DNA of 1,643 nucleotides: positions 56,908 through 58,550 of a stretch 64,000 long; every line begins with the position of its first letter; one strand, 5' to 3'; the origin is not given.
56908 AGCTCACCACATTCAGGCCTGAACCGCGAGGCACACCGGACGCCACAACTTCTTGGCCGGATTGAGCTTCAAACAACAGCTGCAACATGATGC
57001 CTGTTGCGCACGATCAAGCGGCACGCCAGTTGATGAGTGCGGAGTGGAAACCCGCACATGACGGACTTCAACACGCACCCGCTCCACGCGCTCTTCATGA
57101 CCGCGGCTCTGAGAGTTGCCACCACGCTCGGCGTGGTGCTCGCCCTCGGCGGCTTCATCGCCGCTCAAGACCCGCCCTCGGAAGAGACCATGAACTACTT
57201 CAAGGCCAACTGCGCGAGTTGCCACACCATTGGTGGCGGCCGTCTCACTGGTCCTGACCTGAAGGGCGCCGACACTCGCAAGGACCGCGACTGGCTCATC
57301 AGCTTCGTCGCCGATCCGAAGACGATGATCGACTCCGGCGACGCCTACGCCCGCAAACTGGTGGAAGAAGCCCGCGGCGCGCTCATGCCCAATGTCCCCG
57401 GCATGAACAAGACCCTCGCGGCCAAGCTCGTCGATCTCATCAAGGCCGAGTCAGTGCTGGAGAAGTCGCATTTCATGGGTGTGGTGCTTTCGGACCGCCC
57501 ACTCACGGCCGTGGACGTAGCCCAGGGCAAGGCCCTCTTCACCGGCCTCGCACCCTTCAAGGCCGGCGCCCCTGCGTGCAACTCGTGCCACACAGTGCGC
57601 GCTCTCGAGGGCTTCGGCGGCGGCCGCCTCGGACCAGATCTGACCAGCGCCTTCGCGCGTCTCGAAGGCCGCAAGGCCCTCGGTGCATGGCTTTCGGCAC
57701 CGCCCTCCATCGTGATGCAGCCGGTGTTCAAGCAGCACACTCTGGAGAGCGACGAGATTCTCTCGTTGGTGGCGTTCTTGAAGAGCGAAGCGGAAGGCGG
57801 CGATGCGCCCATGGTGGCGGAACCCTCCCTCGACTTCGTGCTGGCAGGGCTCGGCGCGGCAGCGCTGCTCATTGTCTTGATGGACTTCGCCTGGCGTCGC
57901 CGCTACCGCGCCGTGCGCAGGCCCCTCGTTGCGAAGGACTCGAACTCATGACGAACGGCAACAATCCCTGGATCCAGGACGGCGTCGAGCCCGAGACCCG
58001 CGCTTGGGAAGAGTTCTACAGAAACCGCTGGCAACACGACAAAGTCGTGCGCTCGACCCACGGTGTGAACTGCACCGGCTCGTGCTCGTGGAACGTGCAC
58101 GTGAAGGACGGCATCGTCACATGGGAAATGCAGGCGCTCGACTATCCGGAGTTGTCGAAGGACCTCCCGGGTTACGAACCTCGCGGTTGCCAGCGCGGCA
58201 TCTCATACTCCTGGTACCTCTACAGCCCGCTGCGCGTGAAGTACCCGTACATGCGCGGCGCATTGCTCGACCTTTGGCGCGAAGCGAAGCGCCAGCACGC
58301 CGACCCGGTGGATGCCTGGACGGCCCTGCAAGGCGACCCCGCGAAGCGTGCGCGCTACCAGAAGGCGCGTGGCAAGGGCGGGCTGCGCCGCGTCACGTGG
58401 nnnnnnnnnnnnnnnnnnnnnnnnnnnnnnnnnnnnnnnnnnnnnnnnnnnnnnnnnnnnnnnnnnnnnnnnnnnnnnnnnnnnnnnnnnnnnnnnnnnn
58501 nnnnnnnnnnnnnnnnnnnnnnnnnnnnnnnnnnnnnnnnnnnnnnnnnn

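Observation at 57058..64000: Thermus-like narC-narGHJI nitrate reductase operon in a high-GC, probably PVC-like genome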

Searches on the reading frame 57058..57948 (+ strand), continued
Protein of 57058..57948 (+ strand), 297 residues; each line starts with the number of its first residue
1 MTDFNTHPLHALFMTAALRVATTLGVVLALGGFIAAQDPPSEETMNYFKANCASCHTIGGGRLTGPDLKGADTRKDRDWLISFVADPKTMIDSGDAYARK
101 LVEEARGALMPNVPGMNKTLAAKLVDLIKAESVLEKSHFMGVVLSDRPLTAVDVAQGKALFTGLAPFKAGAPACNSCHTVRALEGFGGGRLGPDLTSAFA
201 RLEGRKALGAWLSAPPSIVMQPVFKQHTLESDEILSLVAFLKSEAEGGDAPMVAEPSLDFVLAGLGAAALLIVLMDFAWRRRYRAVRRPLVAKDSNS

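Call 30: search_protein_families(library=ncbifam, proteins=[L082:16597-17283:+, L082:17290-18564:+, L082:18564-19931:+, L082:19942-20616:+, L082:20627-20893:+], max_evalue=0.001)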
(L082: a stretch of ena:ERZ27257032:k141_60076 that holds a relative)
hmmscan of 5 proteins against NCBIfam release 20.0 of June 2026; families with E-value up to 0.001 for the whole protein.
L082:16597-17283:+ (229 aa): 4 families
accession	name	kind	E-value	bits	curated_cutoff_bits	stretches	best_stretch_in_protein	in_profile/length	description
TIGR00351.1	narI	equivalog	4.6e-36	124.8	105.55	1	2-216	4-221/225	respiratory nitrate reductase subunit gamma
NF045723.1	memb_anch_TmcC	equivalog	6.8e-06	25.7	240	0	52-138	78-160/218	TmcC family electron transfer complex membrane anchor subunit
NF045716.1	sulf_resp_HmcE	equivalog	0.00016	21.3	275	0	53-151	81-175/226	sulfate respiration complex protein HmcE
NF038037.1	cytob_DsrM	equivalog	0.00017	20.9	300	1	26-201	95-267/320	sulfate reduction electron transfer complex DsrMKJOP subunit DsrM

L082:17290-18564:+ (425 aa): 11 families
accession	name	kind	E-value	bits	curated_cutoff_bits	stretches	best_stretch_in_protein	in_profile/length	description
TIGR00886.1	2A0108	subfamily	4.3e-69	233.3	311.7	1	19-350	2-367/368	NarK family nitrate/nitrite MFS transporter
TIGR00893.1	2A0114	subfamily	2.5e-17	62.9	395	1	35-388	11-398/399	D-galactonate transporter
NF011608.0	PRK15034.1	subfamily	1.8e-13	50.3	836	1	24-336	40-378/462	nitrate/nitrite transporter NarU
TIGR00895.1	2A0115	subfamily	4.3e-13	48.9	418.55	1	37-197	36-197/398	aromatic acid/H+ symport family MFS transporter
NF049980.1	SfMCT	equivalog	7.9e-10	37.9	320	1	44-329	28-324/378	L-lactate MFS transporter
TIGR00881.1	2A0104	subfamily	1.2e-09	37.7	407.75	2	40-197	17-176/379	phosphoglycerate transporter protein PgtP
TIGR00710.1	efflux_Bcr_CflA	subfamily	1.2e-07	31.5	200.9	1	169-347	157-344/385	Bcr/CflA family efflux MFS transporter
NF033135.1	cmx_cmrA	equivalog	6.1e-07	28.8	400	1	40-384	25-372/374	Cmx/CmrA family chloramphenicol efflux MFS transporter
TIGR04259.1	oxa_formateAnti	equivalog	1e-06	27.9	335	1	50-189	249-389/405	oxalate/formate MFS antiporter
NF008314.0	PRK11102.1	equivalog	0.00014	21.2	303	1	42-355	34-362/396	Bcr/CflA family multidrug efflux MFS transporter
NF007077.0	PRK09528.1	subfamily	0.00033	19.3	429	0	207-296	5-94/421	galactoside permease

L082:18564-19931:+ (456 aa): 2 families
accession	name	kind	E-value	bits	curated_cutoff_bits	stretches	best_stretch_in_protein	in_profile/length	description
TIGR00886.1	2A0108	subfamily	1.2e-83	281.3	311.7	1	38-407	1-367/368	NarK family nitrate/nitrite MFS transporter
NF011608.0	PRK15034.1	subfamily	6.8e-79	266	836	1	14-387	10-375/462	nitrate/nitrite transporter NarU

L082:19942-20616:+ (225 aa): 5 families
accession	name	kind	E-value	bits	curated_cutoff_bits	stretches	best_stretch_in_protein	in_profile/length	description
NF041781.1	mnquin_red_QrcA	equivalog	1.3e-15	57.5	180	2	39-93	28-82/174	menaquinone reductase multiheme cytochrome c subunit QrcA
NF041028.1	decahem_GSU2203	exception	3.4e-06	26.5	325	1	143-224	107-181/317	GSU2203 family decaheme c-type cytochrome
TIGR03508.1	decahem_SO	subfamily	6.7e-06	25.8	192.2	1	151-224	84-150/258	DmsE family decaheme c-type cytochrome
NF045722.1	c3_cytochr_TmcA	equivalog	1.8e-05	24.6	114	0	9-87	11-92/125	acidic tetraheme cytochrome c3 TmcA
TIGR04257.1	nanowire_3heme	domain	5.3e-05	23.3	40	0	150-193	13-59/75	c(7)-type cytochrome triheme domain-containing protein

L082:20627-20893:+ (89 aa): 0 families
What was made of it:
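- On Respiratory membrane-bound nitrate reductase NarGHI (cytoplasm-facing): Full-length narI from the identical contig scores 124.8 against 105.55 (call 30).
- NarI is intact and scores as a true equivalog (call 30), so direct quinol oxidation is available.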

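Call 36: find_related_loci(query=L082:19942-20616:+, collection=metagenome_contigs, flank=10000)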
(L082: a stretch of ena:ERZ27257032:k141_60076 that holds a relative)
Query L082:19942-20616:+ (225 aa) in metagenome_contigs; peptide patterns used: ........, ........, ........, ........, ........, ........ (x = any residue, [..] = any of these).
599 stretches matched a pattern (row limit reached: there are more); 271 encode a relative of the query (tblastn E <= 1e-3); the best 80 are kept; 80 distinct loci.
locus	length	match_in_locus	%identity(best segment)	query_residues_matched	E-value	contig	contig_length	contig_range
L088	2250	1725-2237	61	26-196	4e-66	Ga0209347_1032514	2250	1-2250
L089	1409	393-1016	52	10-225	6e-67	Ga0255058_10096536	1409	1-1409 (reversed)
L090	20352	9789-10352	45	8-224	3e-51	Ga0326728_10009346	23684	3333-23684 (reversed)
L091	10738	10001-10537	45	8-201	2e-49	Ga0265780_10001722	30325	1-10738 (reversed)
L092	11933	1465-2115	38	2-225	6e-49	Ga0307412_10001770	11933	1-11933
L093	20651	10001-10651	39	2-225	1e-48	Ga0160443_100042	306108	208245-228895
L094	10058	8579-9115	44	8-201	9e-49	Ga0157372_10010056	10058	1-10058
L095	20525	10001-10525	41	9-196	3e-48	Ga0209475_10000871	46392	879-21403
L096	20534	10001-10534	43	5-193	5e-48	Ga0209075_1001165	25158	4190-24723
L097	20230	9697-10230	42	5-193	1e-47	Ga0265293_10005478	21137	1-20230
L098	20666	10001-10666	37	8-225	3e-47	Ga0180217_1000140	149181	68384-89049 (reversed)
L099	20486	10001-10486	46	35-224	6e-47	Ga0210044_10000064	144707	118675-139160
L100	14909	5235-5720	46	35-224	6e-47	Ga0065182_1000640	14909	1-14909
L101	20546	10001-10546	42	9-193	1e-46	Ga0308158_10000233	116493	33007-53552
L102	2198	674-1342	37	8-225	9e-46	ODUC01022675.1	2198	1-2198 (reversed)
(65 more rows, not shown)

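Call 51: predict_structure(alignment_id=A3)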
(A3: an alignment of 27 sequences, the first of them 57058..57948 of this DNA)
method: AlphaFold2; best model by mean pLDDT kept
length: 297 residues; sequences in the alignment: 27
mean_pLDDT: 78.5   pTM: 0.56
mean pLDDT of the five models: 78.5, 77.9, 75.4, 70.4, 63.7
residues with pLDDT >= 90: 79; 70-90: 132; 50-70: 75; < 50: 11
segments of 3 or more residues with pLDDT < 50: 59-64, 187-189
pLDDT, mean of each block of 10 residues (from residue 1): 56 80 87 63 78 60 58 89 90 90 71 83 88 73 81 96 90 84 58 78 76 71 74 93 80 63 92 96 88 67
secondary structure, 60 per line:
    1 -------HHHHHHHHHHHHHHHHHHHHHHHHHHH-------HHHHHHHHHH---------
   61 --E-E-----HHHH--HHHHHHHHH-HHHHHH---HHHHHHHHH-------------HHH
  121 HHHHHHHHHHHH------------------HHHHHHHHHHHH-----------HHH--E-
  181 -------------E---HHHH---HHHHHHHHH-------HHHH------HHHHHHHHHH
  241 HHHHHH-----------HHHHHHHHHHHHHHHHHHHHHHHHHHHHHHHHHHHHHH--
elements in order: H8-34 H42-51 H71-74 H77-85 H87-92 H96-104 H118-132 H151-162 H198-201 H205-213 H221-224 H231-246 H258-295
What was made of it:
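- On NarC (Thermus-type periplasmic diheme cytochrome c subunit of respiratory nitrate reductase): The AF2 model has a helix at 258-295 (call 51).
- Checked: The AF2 model shows a long helix at 258-295 (call 51).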

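Call 56: fold_search(model_id=the predicted structure, library=pdb)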
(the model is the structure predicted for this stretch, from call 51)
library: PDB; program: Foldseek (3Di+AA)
matches with E <= 10: 100; with E <= 0.001: 0
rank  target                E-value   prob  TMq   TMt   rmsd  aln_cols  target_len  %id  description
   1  3cp5                  8.0e-02  1.00  0.27  0.66   2.0        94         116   18  Cytochrome c from rhodothermus marinus (released 2008-10-28)
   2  6cun                  1.2e-01  1.00  0.27  0.67   2.1        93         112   17  Engineered Cytochrome c from Rhodothermus marinus (Rma TDE) bound to carbene intermediate (1-ethoxy-1-oxopropan-2-yliden (released 2018-06-27)
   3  7e1v_C                1.8e-01  0.47  0.25  0.32  12.5       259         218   18  Cryo-EM structure of apo hybrid respiratory supercomplex consisting of Mycobacterium tuberculosis complexIII and Mycob (released 2021-10-13)
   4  9qdt                  2.0e-01  0.28  0.20  0.15  17.6       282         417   14  Cytochrome c peroxidase YhjA (released 2025-07-30)
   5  9h8t_D                2.2e-01  0.77  0.23  0.28  18.7       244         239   14  Cryo-EM structure of the atovaquone-inhibited Complex III from the Chlorocebus sabaeus respirasome (released 2025-07-02)
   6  4xyd_B                2.8e-01  0.94  0.26  0.49   5.6       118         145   23  Nitric oxide reductase from Roseobacter denitrificans (RdNOR) (released 2016-05-25)
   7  4pwa_A                4.1e-01  0.85  0.21  0.60   4.3        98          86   20  Crystal structure of the c-type cytochrome SorU from Sinorhizobium meliloti (released 2015-06-03)
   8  6h5l_B                4.8e-01  0.30  0.26  0.33  13.1       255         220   14  Kuenenia stuttgartiensis reducing HAO-like protein complex Kustc0457/Kustc0458 (released 2019-04-10)
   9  6adq_C                5.3e-01  0.28  0.26  0.33  12.8       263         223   18  Respiratory Complex CIII2CIV2SOD2 from Mycobacterium smegmatis (released 2018-11-14)
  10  9g9t_B                5.6e-01  0.63  0.23  0.28  18.9       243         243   16  Cryo-EM structure of the Toxoplasma gondii respiratory chain complex III inhibited by ELQ-300 (released 2025-06-18)
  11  6jlu_V                5.6e-01  0.47  0.21  0.41   6.8       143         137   17  Structure of PSII-FCP supercomplex from a centric diatom Chaetoceros gracilis at 3.02 angstrom resolution (released 2019-07-31)
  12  7jrg_D                6.0e-01  0.60  0.22  0.26  16.8       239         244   15  Plant Mitochondrial complex III2 from Vigna radiata (released 2021-01-20)
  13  7e1w_O                6.3e-01  0.25  0.25  0.32  13.4       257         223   16  Cryo-EM structure of hybrid respiratory supercomplex consisting of Mycobacterium tuberculosis complexIII and Mycobacte (released 2021-10-27)
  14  1bcc_D                6.6e-01  0.63  0.24  0.28  16.2       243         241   14  CYTOCHROME BC1 COMPLEX FROM CHICKEN (released 1998-08-19)
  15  4pwa_C                7.0e-01  0.87  0.23  0.69   3.6        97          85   18  Crystal structure of the c-type cytochrome SorU from Sinorhizobium meliloti (released 2015-06-03)
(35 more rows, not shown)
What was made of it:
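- On NarC (Thermus-type periplasmic diheme cytochrome c subunit of respiratory nitrate reductase): AF2 models two helical cytochrome c-like domains, with domain-level Foldseek hits to class I cytochromes c (calls 51, 56).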

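Call 67: search_protein_representatives(alignment_id=A3)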
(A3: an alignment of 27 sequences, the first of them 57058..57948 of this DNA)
Query: 27 sequences, 284 profile positions. Proteins with E-value up to 0.001 (for the whole library): 5903; up to 1e-10: 2474; up to 1e-30: 556. The best 150 are listed.
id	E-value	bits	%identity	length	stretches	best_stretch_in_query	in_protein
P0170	9.3e-129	444.9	-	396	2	23-283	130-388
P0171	7.8e-111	386.1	-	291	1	19-283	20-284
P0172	1.2e-107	375.6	-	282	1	23-282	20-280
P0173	2.1e-106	371.5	-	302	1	15-282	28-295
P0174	3.9e-106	370.7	-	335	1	29-282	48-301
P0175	8.2e-104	363.1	-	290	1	30-282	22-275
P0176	3.3e-103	361.1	-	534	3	29-281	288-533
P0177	3.6e-98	344.6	-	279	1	12-282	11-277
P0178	2.8e-97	341.6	-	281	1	28-282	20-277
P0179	1.1e-96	339.6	-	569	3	27-280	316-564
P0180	3.0e-95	335.0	-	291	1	13-283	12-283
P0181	1.0e-93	329.9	-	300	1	9-282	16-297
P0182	7.1e-92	323.9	-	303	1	11-283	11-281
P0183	8.1e-92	323.7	-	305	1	15-282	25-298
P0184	2.3e-88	312.4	-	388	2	28-283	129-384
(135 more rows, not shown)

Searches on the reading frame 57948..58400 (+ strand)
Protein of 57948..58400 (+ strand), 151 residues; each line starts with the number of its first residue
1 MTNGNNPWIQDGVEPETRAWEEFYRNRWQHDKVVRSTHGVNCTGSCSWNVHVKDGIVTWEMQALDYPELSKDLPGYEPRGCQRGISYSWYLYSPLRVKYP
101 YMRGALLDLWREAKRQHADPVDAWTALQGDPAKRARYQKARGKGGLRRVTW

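Call 26: search_solved_structures(query=window:57948-58400:+, show_alignments=2)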
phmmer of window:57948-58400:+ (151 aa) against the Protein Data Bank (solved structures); distinct sequences matched with E-value up to 0.001: 10.
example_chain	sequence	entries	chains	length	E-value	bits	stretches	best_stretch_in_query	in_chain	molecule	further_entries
3egw_A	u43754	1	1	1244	2.5e-56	193.5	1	17-151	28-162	Respiratory nitrate reductase 1 alpha chain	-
1r27_A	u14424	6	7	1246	2.5e-56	193.5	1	17-151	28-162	Respiratory nitrate reductase 1 alpha chain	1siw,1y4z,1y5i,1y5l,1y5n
1q16_A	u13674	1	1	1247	2.5e-56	193.5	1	17-151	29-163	Respiratory nitrate reductase 1 alpha chain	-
3ir7_A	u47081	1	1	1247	1.5e-55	191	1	17-151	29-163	Respiratory nitrate reductase 1 alpha chain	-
3ir6_A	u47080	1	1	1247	4.1e-55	189.5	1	17-151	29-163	Respiratory nitrate reductase 1 alpha chain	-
3ir5_A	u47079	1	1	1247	8.1e-55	188.6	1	17-151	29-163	Respiratory nitrate reductase 1 alpha chain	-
4ydd_A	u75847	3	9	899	1.5e-19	73.8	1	17-113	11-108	DMSO reductase family type II enzyme, molybdopterin subunit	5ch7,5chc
5e7o_A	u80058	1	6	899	1.5e-19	73.8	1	17-113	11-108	DMSO reductase family type II enzyme, molybdopterin subunit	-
2ivf_A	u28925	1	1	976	1.9e-14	57.2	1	15-104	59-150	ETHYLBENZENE DEHYDROGENASE ALPHA-SUBUNIT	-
7b04_B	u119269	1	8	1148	2.4e-05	27.5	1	17-104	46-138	Nitrite oxidoreductase subunit A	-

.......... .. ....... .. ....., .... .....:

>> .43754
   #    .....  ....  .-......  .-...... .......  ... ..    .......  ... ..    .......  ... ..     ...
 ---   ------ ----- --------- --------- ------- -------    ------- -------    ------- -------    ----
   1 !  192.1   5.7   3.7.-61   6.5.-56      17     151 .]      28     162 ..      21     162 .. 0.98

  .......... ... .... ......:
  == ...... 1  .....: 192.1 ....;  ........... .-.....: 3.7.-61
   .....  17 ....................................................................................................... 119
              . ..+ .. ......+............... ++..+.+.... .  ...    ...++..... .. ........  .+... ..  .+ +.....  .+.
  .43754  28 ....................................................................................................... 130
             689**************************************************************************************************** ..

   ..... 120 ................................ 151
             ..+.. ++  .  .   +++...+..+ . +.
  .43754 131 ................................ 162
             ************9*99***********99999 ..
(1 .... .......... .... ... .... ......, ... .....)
